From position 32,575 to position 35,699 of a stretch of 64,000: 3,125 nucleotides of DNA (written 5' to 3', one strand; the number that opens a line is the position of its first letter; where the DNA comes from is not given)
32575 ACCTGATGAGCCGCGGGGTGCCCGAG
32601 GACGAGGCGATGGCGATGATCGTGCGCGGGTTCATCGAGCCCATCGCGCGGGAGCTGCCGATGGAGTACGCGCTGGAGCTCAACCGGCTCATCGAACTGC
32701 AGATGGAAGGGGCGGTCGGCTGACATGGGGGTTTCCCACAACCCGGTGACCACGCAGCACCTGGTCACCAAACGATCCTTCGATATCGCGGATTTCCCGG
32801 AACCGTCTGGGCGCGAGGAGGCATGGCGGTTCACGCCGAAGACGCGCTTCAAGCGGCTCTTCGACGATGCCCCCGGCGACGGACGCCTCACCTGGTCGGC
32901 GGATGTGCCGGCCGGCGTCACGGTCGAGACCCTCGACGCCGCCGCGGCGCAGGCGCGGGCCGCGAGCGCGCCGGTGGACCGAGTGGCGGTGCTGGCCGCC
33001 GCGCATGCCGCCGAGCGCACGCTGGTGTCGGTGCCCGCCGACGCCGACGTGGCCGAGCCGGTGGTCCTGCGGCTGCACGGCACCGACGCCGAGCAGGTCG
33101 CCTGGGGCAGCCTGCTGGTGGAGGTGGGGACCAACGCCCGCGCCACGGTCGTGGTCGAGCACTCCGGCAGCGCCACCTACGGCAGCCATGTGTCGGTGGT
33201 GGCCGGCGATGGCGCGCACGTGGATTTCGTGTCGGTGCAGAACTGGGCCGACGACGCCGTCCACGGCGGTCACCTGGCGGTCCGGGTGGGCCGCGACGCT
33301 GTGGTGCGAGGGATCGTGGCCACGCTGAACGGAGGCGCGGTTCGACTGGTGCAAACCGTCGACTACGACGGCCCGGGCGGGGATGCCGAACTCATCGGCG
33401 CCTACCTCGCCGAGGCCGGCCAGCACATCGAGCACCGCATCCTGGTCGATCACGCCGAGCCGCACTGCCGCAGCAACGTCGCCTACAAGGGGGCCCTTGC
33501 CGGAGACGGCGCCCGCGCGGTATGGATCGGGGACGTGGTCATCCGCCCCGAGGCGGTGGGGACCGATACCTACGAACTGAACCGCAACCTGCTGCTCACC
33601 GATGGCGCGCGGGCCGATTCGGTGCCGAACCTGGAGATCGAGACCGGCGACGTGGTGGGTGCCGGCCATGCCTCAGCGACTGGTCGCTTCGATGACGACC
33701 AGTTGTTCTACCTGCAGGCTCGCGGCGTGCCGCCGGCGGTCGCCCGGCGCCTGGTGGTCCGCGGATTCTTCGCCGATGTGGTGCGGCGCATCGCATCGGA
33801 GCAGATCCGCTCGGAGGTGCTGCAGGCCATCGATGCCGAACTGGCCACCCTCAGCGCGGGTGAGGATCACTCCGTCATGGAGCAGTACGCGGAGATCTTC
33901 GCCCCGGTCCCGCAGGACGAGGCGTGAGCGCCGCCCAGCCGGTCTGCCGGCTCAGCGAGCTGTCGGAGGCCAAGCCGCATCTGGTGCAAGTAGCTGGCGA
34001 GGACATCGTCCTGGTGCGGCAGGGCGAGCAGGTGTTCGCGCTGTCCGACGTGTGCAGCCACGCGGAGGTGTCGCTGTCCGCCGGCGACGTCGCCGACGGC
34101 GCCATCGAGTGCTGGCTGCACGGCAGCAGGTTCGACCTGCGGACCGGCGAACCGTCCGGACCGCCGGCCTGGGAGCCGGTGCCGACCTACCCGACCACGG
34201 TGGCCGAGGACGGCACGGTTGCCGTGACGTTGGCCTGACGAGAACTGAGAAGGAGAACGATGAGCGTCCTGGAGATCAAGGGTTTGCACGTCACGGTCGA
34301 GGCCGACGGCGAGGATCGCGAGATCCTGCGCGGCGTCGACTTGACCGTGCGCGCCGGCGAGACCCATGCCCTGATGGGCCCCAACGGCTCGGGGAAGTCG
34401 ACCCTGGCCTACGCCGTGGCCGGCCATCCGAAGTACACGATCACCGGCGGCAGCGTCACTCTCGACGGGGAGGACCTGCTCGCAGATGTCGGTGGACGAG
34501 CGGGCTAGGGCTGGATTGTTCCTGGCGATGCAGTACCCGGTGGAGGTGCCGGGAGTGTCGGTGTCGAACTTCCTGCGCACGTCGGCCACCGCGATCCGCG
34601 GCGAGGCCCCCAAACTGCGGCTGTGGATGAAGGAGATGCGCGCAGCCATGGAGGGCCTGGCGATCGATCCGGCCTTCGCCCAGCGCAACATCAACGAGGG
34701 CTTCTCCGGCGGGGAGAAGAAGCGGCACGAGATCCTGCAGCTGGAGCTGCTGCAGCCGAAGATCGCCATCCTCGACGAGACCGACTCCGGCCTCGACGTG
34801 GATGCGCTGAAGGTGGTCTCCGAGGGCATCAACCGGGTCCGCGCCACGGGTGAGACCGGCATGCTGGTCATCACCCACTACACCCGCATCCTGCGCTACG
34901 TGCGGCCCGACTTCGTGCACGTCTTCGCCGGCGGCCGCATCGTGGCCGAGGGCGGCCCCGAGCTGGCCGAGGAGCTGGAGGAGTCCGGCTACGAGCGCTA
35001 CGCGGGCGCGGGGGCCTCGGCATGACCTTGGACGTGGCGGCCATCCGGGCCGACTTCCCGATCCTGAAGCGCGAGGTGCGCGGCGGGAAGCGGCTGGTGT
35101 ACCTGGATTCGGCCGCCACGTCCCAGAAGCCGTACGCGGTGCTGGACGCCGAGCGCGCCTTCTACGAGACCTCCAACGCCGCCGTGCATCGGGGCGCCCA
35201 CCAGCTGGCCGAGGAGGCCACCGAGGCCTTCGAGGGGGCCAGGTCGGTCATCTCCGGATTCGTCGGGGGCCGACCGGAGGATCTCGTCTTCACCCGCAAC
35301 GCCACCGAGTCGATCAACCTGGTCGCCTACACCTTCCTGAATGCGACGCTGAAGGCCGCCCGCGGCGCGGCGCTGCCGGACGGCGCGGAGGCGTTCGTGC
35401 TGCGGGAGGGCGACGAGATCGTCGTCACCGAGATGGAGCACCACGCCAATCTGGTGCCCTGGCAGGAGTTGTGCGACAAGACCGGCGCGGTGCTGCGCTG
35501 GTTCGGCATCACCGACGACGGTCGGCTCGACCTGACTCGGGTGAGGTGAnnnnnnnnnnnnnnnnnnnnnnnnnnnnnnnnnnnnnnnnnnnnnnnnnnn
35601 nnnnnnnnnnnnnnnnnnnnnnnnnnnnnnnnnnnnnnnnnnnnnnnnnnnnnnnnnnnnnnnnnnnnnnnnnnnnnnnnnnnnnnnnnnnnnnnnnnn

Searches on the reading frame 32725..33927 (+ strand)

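Call 54: search_protein_families(library=pfam, proteins=[window:32725-33927:+], max_evalue=0.001)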
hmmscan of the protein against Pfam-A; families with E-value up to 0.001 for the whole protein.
window:32725-33927:+ (400 aa): 1 family
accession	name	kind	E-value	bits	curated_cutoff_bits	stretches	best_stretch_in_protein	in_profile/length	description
PF01458.23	SUFBD_core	-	3.2e-71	239.9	27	1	121-348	5-232/232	SUF system FeS cluster assembly, SufBD core domain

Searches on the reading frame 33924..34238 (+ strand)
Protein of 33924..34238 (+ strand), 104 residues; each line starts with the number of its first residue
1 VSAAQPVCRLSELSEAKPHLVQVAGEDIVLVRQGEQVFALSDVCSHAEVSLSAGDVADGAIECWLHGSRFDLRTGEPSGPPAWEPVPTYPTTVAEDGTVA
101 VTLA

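Call 76: search_protein_families(library=pfam, proteins=[window:33924-34238:+], max_evalue=0.001)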
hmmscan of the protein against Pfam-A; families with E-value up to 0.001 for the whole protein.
window:33924-34238:+ (104 aa): 2 families
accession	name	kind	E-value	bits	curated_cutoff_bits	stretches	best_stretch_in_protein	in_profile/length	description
PF00355.32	Rieske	-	2.3e-21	76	20.3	1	5-90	3-88/88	Rieske [2Fe-2S] domain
PF13806.12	Rieske_2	-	8.5e-12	45.4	27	1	5-101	3-103/104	Rieske-like [2Fe-2S] domain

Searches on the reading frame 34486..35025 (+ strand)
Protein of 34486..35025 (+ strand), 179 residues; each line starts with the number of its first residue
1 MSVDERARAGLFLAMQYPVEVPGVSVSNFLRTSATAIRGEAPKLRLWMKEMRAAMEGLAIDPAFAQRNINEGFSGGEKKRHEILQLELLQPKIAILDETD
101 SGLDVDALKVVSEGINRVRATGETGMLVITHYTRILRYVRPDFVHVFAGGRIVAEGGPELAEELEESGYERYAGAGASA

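Call 76: search_protein_families(library=pfam, proteins=[window:34486-35025:+], max_evalue=0.001)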
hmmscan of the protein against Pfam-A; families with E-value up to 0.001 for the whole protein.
window:34486-35025:+ (179 aa): 1 family
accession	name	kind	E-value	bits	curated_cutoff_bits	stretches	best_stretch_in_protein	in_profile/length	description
PF00005.33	ABC_tran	-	5.2e-05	24.3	25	1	49-99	83-135/137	ABC transporter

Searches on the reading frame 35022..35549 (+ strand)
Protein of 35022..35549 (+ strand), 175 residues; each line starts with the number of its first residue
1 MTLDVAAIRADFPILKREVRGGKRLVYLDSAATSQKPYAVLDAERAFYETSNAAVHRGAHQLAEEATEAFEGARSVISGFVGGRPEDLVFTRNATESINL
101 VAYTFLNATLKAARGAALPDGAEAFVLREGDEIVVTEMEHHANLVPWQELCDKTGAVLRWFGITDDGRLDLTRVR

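Call 76: search_protein_families(library=pfam, proteins=[window:35022-35549:+], max_evalue=0.001)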
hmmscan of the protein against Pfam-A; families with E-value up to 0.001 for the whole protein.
window:35022-35549:+ (175 aa): 1 family
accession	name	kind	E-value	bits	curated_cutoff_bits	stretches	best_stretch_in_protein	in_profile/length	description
PF00266.25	Aminotran_5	-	1.1e-41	143.5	21.5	2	26-112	1-87/371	Aminotransferase class-V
